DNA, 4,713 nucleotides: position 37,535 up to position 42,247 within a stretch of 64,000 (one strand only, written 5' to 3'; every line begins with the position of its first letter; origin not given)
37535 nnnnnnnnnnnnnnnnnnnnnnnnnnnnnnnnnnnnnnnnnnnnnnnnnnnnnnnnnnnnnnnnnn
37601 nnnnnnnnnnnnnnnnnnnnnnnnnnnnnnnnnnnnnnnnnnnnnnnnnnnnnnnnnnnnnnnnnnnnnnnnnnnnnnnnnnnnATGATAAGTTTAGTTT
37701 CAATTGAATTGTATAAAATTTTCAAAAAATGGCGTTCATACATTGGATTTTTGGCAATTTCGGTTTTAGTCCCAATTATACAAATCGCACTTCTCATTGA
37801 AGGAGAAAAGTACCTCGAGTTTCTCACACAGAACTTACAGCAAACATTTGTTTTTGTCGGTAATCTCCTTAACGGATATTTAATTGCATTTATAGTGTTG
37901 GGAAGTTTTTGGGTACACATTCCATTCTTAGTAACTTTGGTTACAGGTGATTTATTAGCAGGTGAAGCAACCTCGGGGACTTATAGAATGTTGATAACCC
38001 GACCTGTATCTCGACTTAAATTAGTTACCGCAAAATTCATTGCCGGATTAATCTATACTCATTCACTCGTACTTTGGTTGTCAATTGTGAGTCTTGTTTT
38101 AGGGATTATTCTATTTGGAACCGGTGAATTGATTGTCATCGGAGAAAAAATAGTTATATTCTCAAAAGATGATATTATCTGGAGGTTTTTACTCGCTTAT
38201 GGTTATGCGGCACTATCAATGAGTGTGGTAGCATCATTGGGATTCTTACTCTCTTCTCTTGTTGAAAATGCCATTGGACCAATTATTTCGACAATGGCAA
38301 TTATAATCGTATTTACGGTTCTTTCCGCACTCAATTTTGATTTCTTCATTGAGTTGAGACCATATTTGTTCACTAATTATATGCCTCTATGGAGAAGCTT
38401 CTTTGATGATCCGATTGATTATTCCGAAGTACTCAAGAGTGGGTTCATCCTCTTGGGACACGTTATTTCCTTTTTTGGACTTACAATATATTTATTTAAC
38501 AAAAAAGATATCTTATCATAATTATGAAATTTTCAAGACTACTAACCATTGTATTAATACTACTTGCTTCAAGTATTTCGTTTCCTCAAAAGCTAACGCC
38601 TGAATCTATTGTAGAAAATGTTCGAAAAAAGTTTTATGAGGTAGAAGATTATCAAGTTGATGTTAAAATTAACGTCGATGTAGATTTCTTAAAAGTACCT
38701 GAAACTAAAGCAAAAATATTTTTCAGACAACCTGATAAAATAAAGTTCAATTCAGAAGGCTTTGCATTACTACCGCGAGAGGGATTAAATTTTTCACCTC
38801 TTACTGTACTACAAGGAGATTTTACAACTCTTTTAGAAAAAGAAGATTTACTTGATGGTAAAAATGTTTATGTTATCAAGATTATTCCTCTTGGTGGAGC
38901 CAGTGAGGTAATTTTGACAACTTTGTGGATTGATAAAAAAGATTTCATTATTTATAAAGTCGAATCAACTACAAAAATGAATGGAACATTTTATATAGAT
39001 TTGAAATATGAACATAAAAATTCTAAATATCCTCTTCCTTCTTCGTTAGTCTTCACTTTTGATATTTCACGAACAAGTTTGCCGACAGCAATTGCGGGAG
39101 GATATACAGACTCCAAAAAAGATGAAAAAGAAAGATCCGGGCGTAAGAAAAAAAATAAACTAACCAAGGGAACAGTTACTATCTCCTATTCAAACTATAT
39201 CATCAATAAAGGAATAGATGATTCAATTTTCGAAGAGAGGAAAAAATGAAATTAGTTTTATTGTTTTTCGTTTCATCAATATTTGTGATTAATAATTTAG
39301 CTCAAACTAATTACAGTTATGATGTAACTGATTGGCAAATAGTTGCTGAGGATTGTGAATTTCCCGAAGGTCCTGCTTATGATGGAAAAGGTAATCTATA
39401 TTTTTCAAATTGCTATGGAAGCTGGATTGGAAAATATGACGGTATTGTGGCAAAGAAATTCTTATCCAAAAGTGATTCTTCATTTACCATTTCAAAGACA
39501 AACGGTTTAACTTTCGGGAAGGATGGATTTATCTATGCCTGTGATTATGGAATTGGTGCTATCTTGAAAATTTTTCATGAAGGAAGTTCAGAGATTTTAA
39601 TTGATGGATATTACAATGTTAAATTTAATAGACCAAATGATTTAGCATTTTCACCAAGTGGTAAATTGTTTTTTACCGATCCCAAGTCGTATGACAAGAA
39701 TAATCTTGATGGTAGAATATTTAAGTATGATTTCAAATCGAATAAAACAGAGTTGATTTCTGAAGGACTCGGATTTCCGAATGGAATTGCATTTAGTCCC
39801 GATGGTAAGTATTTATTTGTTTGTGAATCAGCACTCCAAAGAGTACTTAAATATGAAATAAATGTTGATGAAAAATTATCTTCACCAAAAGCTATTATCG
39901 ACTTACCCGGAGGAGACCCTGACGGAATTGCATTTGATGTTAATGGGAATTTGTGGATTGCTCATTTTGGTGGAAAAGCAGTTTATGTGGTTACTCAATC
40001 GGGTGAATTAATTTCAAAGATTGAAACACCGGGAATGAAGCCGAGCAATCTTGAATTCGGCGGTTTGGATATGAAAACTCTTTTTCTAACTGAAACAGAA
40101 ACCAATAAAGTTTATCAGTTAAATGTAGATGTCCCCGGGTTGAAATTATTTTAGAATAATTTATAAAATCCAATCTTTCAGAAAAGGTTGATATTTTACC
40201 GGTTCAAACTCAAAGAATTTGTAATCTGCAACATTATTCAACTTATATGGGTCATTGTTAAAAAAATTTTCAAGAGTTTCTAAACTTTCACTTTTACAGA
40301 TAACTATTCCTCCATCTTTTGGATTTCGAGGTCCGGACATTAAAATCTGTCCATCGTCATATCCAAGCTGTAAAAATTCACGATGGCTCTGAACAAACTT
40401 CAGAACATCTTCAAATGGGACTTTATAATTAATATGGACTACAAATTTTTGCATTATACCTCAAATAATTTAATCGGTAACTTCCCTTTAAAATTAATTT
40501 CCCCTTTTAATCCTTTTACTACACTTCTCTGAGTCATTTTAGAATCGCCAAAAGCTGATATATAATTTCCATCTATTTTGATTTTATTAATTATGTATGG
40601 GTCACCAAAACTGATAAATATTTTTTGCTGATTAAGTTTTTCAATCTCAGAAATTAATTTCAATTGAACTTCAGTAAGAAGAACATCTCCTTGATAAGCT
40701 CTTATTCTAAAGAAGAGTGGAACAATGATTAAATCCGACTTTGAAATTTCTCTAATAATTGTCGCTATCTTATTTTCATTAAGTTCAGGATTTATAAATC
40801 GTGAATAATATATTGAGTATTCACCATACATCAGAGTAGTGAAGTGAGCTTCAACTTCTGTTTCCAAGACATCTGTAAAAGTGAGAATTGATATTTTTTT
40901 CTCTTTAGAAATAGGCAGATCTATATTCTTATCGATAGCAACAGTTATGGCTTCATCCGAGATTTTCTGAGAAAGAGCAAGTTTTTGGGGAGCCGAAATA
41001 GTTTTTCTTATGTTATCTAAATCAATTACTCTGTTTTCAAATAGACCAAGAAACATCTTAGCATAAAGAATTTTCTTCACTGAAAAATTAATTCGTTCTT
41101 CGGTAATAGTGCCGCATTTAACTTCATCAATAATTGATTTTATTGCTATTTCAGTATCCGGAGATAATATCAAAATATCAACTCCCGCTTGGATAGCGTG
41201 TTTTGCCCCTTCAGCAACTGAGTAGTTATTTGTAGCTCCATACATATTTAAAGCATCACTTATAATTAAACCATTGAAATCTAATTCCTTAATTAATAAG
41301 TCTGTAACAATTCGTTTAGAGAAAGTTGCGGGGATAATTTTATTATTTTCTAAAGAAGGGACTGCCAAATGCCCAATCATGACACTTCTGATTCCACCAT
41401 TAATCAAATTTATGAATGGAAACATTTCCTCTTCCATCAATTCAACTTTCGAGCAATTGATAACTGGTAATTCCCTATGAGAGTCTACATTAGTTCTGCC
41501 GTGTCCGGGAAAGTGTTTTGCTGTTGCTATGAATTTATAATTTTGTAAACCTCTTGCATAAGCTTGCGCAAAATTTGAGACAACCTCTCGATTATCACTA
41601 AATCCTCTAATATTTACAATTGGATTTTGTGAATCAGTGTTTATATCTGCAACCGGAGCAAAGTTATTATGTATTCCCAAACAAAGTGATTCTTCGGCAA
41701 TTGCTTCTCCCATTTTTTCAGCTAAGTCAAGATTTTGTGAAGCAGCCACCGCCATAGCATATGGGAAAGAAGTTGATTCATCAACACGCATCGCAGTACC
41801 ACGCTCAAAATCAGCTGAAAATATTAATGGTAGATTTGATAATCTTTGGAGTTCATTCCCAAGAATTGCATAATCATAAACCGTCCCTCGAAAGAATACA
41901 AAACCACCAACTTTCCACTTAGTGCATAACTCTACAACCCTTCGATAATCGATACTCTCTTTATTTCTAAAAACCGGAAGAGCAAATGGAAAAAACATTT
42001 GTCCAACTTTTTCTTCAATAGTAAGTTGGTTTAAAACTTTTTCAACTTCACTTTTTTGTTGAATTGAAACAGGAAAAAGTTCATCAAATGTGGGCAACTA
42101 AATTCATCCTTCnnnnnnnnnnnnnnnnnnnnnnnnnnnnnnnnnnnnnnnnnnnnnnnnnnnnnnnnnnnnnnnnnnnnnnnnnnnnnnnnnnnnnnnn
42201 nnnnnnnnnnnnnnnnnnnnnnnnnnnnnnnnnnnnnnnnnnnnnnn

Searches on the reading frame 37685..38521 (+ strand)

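Call 43: search_protein_families(library=pfam, proteins=[window:37685-38521:+], max_evalue=0.00001)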
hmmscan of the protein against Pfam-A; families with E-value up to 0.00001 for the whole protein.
window:37685-38521:+ (278 aa): 2 families
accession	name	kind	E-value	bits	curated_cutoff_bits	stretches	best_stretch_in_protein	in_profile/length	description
PF12679.13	ABC2_membrane_2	-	8.2e-10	38.8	27.2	1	22-276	17-283/283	ABC-2 family transporter protein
PF12730.13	ABC2_membrane_4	-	9.1e-09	36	27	1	4-208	1-177/179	ABC-2 family transporter protein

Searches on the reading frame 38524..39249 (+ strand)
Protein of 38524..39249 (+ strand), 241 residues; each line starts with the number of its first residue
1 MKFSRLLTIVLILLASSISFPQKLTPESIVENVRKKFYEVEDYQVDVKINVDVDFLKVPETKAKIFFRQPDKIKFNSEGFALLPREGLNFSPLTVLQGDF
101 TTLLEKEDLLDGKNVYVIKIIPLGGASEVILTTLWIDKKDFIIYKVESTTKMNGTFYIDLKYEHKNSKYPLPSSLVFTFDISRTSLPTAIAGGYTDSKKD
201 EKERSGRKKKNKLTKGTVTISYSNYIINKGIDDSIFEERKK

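Call 33: find_encoding_contigs(protein=window:38524-39249:+, flank=10000, max_places=4)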
Protein window:38524-39249:+ (241 aa): no gene with exactly this product is on record in the collection.

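Call 43: search_protein_families(library=pfam, proteins=[window:38524-39249:+], max_evalue=0.00001)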
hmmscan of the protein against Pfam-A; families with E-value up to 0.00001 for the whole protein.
window:38524-39249:+ (241 aa): 1 family
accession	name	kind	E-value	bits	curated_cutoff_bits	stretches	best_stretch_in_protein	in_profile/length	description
PF17131.11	LolA_like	-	1.2e-06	28.8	30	0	98-152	69-124/184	Outer membrane lipoprotein-sorting protein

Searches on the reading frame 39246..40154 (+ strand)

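Call 43: search_protein_families(library=pfam, proteins=[window:39246-40154:+], max_evalue=0.00001)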
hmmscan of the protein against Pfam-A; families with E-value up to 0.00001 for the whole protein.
window:39246-40154:+ (302 aa): 5 families
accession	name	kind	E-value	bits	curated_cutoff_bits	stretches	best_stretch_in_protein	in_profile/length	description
PF08450.18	SGL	-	4.5e-43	148.1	26.3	1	39-283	1-244/246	SMP-30/Gluconolactonase/LRE-like region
PF03088.22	Str_synth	-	3.9e-13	49.8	25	1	153-206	34-87/89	Strictosidine synthase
PF24684.1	Vgb_lyase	-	2e-07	30.6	50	0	21-193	123-282/290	Virginiamycin B lyase family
PF01731.26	Arylesterase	-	2.1e-07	31.5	21.3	0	163-207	41-85/86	Arylesterase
PF01436.27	NHL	-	3.3e-07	30.4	20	0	224-239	3-18/28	NHL repeat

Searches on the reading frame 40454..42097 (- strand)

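Call 43: search_protein_families(library=pfam, proteins=[window:40454-42097:-], max_evalue=0.00001)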
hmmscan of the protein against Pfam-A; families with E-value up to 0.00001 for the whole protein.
window:40454-42097:- (547 aa): 1 family
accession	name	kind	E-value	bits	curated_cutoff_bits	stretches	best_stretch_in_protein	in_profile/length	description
PF00933.27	Glyco_hydro_3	-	1.5e-77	261.6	27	1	26-344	1-314/316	Glycosyl hydrolase family 3 N terminal domain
